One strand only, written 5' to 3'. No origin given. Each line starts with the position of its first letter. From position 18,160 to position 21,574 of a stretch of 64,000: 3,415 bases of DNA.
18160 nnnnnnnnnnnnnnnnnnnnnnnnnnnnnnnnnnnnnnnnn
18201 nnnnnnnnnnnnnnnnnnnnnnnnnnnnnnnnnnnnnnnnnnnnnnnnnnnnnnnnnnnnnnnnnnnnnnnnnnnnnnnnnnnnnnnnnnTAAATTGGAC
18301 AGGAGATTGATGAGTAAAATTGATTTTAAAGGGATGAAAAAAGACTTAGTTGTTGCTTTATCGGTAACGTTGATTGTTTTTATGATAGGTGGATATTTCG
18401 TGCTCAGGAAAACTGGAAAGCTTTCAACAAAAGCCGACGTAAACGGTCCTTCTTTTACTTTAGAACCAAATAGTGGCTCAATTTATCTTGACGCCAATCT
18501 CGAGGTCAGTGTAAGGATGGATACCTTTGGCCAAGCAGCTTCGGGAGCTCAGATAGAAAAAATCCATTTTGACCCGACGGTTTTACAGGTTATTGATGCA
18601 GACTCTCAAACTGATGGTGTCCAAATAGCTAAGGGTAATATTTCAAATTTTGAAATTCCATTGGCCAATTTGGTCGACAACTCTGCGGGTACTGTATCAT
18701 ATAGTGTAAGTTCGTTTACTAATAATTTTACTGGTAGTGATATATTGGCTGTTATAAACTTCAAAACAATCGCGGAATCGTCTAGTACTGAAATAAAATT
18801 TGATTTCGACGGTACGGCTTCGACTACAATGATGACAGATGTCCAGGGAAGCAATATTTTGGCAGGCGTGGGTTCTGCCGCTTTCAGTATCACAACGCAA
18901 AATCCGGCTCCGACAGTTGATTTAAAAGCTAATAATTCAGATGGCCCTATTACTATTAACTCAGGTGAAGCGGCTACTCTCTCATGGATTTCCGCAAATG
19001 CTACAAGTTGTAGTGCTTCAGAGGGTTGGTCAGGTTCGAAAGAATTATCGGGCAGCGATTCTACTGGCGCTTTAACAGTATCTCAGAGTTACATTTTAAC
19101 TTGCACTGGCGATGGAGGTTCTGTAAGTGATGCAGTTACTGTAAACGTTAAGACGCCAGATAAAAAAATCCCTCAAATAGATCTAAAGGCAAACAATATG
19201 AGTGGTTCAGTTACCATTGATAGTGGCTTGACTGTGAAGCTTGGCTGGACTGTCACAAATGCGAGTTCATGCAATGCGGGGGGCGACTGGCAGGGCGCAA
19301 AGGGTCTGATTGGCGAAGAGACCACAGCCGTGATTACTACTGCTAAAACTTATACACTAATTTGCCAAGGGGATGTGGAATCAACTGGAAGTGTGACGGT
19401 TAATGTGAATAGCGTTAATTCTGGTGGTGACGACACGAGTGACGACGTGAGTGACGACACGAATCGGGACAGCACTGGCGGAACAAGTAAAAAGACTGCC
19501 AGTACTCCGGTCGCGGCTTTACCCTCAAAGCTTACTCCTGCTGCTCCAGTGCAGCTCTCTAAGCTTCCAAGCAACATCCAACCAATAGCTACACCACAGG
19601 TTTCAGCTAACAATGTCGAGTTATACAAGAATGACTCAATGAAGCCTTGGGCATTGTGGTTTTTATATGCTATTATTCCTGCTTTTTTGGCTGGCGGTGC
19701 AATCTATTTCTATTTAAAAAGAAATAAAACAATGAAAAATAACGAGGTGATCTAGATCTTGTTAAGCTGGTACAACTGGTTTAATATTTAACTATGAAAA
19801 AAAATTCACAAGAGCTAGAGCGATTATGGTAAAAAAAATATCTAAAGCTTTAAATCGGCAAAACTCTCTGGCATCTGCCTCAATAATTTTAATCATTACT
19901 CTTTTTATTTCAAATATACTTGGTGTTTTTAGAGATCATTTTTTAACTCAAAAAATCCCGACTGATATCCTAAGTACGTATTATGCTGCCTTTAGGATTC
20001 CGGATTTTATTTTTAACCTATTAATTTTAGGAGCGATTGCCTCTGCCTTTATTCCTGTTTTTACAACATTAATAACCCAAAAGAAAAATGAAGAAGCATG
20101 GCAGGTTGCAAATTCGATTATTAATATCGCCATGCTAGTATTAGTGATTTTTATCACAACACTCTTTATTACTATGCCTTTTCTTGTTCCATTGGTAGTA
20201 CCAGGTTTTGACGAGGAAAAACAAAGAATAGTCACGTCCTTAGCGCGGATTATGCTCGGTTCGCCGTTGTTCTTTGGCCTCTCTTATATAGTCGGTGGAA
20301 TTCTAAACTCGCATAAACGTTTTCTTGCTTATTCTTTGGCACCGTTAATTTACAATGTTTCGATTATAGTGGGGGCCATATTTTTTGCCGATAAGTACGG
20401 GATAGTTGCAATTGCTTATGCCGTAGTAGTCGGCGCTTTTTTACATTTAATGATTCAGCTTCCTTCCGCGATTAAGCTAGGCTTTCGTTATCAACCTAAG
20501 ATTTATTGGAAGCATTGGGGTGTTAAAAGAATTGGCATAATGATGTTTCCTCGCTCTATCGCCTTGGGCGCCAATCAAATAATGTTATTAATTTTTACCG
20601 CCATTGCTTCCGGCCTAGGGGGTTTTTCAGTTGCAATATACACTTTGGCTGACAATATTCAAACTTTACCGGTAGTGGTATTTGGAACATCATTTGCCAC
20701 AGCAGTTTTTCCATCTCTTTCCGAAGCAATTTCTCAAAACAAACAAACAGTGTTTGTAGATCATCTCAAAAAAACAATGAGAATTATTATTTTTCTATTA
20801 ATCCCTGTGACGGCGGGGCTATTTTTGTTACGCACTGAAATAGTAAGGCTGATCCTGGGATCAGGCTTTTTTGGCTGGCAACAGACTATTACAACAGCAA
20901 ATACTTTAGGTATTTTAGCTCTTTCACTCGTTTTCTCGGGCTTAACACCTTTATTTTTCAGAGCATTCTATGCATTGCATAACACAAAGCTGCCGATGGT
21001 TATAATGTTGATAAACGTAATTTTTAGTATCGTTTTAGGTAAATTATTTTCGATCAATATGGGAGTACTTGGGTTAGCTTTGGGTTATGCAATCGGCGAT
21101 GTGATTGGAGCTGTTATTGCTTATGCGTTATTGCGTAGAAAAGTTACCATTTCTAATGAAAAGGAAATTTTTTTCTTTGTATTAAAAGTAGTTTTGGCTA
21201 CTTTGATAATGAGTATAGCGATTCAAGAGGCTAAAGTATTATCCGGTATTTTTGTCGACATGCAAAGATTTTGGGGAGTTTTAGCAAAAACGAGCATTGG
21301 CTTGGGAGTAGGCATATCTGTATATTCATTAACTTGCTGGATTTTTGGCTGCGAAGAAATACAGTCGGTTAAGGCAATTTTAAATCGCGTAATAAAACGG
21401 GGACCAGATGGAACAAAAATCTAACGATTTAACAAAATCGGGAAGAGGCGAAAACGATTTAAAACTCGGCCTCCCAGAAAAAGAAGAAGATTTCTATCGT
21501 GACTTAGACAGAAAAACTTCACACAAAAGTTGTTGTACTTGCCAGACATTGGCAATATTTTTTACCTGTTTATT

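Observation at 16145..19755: Three tandem paralogs combining cohesin-like and dockerin-like modules: a candidate self-assembling surface scaffold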

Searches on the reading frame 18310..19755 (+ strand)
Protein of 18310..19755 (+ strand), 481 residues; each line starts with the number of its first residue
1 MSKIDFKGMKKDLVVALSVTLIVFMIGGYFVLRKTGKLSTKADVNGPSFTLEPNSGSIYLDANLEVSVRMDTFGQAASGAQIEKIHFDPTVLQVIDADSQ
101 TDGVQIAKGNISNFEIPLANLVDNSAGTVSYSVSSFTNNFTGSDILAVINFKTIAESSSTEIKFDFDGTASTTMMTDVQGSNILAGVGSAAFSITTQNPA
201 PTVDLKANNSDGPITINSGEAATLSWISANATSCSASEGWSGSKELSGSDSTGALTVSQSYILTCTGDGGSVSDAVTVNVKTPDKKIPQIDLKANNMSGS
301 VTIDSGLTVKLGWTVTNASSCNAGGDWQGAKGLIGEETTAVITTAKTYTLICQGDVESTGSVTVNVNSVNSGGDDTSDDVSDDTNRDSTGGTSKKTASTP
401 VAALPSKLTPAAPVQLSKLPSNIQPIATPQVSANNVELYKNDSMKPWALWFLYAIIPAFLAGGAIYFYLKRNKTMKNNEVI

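Call 3: search_protein_families(library=pfam, proteins=[window:18310-19755:+], max_evalue=1)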
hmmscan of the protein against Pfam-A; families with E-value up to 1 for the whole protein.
window:18310-19755:+ (481 aa): 0 families

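Call 4: search_protein_families(library=ncbifam, proteins=[window:18310-19755:+], max_evalue=1)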
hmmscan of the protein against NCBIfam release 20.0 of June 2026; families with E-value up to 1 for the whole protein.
window:18310-19755:+ (481 aa): 0 families

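Call 40: find_homologous_proteins(query=window:18310-19755:+, max_evalue=0.001)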
Query window:18310-19755:+ (481 aa): 292 proteins with E <= 0.001 among 8000 candidates; the best 120 are listed.
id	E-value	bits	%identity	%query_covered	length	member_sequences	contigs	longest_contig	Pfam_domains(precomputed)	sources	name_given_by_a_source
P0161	0.0e+0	1033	100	100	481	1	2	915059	-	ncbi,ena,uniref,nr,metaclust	ncbi:MAG: Glucan endo-1,3-beta-glucanase, putative, glu81A [Berkelbacteria bacterium GW2011_GWE1_39_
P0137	1.4e-141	491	48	75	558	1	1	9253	-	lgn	-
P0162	2.1e-125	437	37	65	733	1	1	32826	-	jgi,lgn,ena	-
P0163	1.3e-124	435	51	37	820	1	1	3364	PF22352.3,PF18911.7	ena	-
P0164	1.0e-112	395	54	32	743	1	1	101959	-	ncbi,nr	ncbi:MAG: hypothetical protein Q8N65_01620 [bacterium]|nr:hypothetical protein [bacterium]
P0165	6.9e-106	373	43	35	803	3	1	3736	-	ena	-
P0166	3.4e-97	344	44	38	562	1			PF06744.19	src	-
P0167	3.4e-95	338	49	54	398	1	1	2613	-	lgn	-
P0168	8.8e-95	336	38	65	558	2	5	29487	-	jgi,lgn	-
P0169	8.5e-92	327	42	68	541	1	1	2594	PF00963.25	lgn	-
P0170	3.0e-90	321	43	71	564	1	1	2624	-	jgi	jgi:hypothetical protein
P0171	6.0e-90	320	34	97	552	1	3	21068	-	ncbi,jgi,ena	-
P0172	4.8e-86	308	50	34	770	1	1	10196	PF00801.27,PF18911.7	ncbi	ncbi:MAG: PKD domain-containing protein, partial [Patescibacteria group bacterium]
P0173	3.6e-84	301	35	72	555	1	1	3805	-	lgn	-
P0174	4.7e-82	294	40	93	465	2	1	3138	-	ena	-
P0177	1.7e-76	276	39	95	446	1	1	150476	PF00963.25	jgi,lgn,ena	-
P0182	9.4e-74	267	38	76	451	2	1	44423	PF00963.25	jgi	-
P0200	4.9e-53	199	41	57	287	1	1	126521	PF00963.25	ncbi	-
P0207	1.9e-48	184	37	58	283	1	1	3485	PF00963.25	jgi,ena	-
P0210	9.0e-47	178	40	53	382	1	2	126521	PF00963.25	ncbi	-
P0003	4.6e-36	143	48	33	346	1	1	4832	PF00963.25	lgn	-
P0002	1.2e-35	142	42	39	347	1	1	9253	PF00963.25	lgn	-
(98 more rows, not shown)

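Call 44: search_solved_structures(query=A3, max_evalue=1, show_alignments=0)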
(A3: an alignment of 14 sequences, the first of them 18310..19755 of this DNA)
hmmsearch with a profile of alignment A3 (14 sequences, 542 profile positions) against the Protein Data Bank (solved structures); distinct sequences matched with E-value up to 1: 21.
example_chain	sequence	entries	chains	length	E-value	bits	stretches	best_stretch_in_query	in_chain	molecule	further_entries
2vn5_A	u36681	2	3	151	0.00013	24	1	48-170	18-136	SCAFFOLDING PROTEIN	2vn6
4u3s_A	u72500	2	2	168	0.00019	23.5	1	43-160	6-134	Cellulosomal scaffoldin adaptor protein B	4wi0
1g1k_A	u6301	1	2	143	0.00019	23.5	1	48-170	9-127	SCAFFOLDING PROTEIN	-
4ums_A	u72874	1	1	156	0.00023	23.2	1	50-192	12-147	CELLULOSOMAL ANCHORING SCAFFOLDIN B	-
5g5d_A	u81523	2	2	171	0.00099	21.1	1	39-157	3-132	CELLULOSOME ANCHORING PROTEIN COHESIN REGION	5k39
4uyp_A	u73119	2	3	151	0.0023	19.9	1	53-158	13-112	Cellulosomal scaffoldin anchoring protein C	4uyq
3fnk_A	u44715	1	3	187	0.0054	18.7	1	48-158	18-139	Cellulosomal scaffoldin adaptor protein B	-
6kg8_A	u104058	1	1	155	0.011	17.7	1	34-193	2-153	Probably cellulosomal scaffolding protein, secreted cellulose-binding and cohesin domain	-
2bm3_A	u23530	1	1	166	0.019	16.9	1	35-158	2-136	SCAFFOLDING DOCKERIN BINDING PROTEIN A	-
1ay9_A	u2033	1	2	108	0.025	16.5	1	147-215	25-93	UMUD PROTEIN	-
1i4v_A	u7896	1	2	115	0.03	16.2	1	147-214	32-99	UMUD' PROTEIN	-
1umu_A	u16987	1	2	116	0.03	16.2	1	147-215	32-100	UMUD'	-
5m0y_A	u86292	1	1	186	0.034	16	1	39-157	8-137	Cellulosome anchoring protein cohesin region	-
7urp_A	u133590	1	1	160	0.041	15.8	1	47-88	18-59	Ribonucleases G and E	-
3kcp_B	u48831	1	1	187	0.043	15.7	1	40-158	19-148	Cellulosome anchoring protein, cohesin region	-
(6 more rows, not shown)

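Call 45: search_protein_families(library=pfam, alignment_id=A3, max_evalue=0.01)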
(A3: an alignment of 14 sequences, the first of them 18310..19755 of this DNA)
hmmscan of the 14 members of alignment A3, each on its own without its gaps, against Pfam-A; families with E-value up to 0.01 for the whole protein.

A. member 1, window:18310-19755:+ (481 aa): 0 families

B. families by the number of members that match (of 14 scanned): 4 families
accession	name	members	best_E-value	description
PF00963.24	Cohesin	4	2.6e-13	Cohesin domain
PF18694.6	TDP-43_N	1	0.0014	TAR DNA-binding protein 43, N-terminal domain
PF08402.16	TOBE_2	1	0.0068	TOBE domain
PF07660.19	STN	1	0.0098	Secretin and TonB N terminus short domain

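Call 49: predict_structure(alignment_id=A3)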
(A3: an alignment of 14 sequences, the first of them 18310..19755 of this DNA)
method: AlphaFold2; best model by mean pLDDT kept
length: 481 residues; sequences in the alignment: 14
mean_pLDDT: 76.6   pTM: 0.44
mean pLDDT of the five models: 76.6, 76.1, 75.7, 73.9, 73.5
residues with pLDDT >= 90: 208; 70-90: 147; 50-70: 34; < 50: 92
segments of 3 or more residues with pLDDT < 50: 1-5, 38-43, 370-444, 477-481
pLDDT, mean of each block of 10 residues (from residue 1): 46 75 81 57 70 91 93 89 92 90 87 83 92 84 93 89 74 83 87 87 95 90 95 95 95 91 94 95 79 90 91 93 93 93 93 90 83 34 29 28 32 32 30 31 56 75 78 53 41
secondary structure, 60 per line:
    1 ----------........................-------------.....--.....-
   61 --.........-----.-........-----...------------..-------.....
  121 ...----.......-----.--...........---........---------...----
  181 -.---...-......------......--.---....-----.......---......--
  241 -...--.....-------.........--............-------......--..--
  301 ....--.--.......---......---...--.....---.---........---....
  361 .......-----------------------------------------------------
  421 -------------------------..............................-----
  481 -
elements in order: H11-34 E48-52 E55-59 E63-71 E79-86 E92-94 E116-123 E128-134 E143-153 E157-164 E174-176 E186-188 E190-195 E202-207 E214-217 E223-229 E233-238 E242-244 E247-251 E259-267 E270-281 E289-294 E301-304 E310-316 E320-325 E329-331 E334-338 E346-353 E357-367 H446-475

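Call 53: fold_search(model_id=the predicted structure, library=pdb)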
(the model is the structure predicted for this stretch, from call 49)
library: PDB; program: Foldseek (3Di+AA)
matches with E <= 10: 1929; with E <= 0.001: 328
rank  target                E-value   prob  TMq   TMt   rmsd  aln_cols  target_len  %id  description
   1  3l8q_A                1.2e-09  1.00  0.26  0.37  34.6       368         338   15  Structure analysis of the type II cohesin dyad from the adaptor ScaA scaffoldin of Acetivibrio cellulolyticus (released 2010-05-05)
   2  3l8q_D                1.5e-09  1.00  0.26  0.36  34.1       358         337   14  Structure analysis of the type II cohesin dyad from the adaptor ScaA scaffoldin of Acetivibrio cellulolyticus (released 2010-05-05)
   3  5xwu_A                1.7e-09  1.00  0.14  0.22  21.6       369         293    9  Crystal structure of PTPdelta Ig1-Ig3 in complex with SALM2 LRR-Ig (released 2018-06-06)
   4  3l8q_C                2.0e-09  1.00  0.26  0.36  34.4       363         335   15  Structure analysis of the type II cohesin dyad from the adaptor ScaA scaffoldin of Acetivibrio cellulolyticus (released 2010-05-05)
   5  3l8q_B                3.3e-09  1.00  0.26  0.36  17.0       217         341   18  Structure analysis of the type II cohesin dyad from the adaptor ScaA scaffoldin of Acetivibrio cellulolyticus (released 2010-05-05)
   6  2w1n                  8.2e-09  1.00  0.23  0.43  10.1       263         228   14  cohesin and fibronectin type-III double module construct from the Clostridium perfringens glycoside hydrolase GH84C (released 2009-02-03)
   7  8dfp_A                2.0e-08  1.00  0.15  0.16  18.3       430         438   10  Ectodomain of full-length KIT(DupA502,Y503)-SCF dimers (released 2023-03-29)
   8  9g8b_A                2.1e-08  1.00  0.17  0.22  14.1       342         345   16  CryoEM structure of the fragment-2 (2892-3236) in the grappling hook protein A (GhpA) in the bacterium Aureispira sp.  (released 2024-10-16)
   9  5xwu_C                2.3e-08  1.00  0.14  0.22  20.8       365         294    9  Crystal structure of PTPdelta Ig1-Ig3 in complex with SALM2 LRR-Ig (released 2018-06-06)
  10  2yd9                  2.3e-08  1.00  0.16  0.23  20.2       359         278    8  Crystal structure of the N-terminal Ig1-3 module of Human Receptor Protein Tyrosine Phosphatase Sigma (released 2011-04-13)
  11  9flw_A                2.6e-08  1.00  0.17  0.16  14.7       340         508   14  CryoEM structure of the fragment-6 (3571-4078) in the grappling hook protein A (GhpA) in the bacterium Aureispira sp.  (released 2024-10-16)
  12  4fl4_I                3.7e-08  1.00  0.26  0.38  19.0       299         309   11  Scaffoldin conformation and dynamics revealed by a ternary complex from the Clostridium thermocellum cellulosome (released 2012-06-27)
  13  4y61_A                6.4e-08  1.00  0.14  0.17  17.3       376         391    8  Crystal structure of the complex between Slitrk2 LRR1 and PTP delta Ig1-Fn1 (released 2015-06-03)
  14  6kgf_C                7.5e-08  1.00  0.23  0.71   6.3       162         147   14  Crystal structure of CaDoc0917(R16D)-CaCohA2 complex at pH 8.2 (released 2020-07-08)
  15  9flu_A                7.9e-08  1.00  0.17  0.22  13.9       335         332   17  CryoEM structure of the fragment-1 (3402-3733) in the grappling hook protein A (GhpA) in the bacterium Aureispira sp.  (released 2024-10-16)
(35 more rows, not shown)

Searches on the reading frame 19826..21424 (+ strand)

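Call 61: search_protein_families(library=pfam, proteins=[window:19826-21424:+], max_evalue=0.001)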
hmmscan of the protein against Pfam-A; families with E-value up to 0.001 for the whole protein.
window:19826-21424:+ (532 aa): 3 families
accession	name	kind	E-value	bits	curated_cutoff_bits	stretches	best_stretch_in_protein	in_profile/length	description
PF03023.19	MurJ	-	6.2e-88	295.8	27.4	1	50-470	12-433/451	Lipid II flippase MurJ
PF01554.23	MatE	-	3e-09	37.2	24.9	1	249-405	8-159/161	MatE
PF13440.11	Polysacc_synt_3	-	7.9e-09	35.6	23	1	148-347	93-287/293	Polysaccharide biosynthesis protein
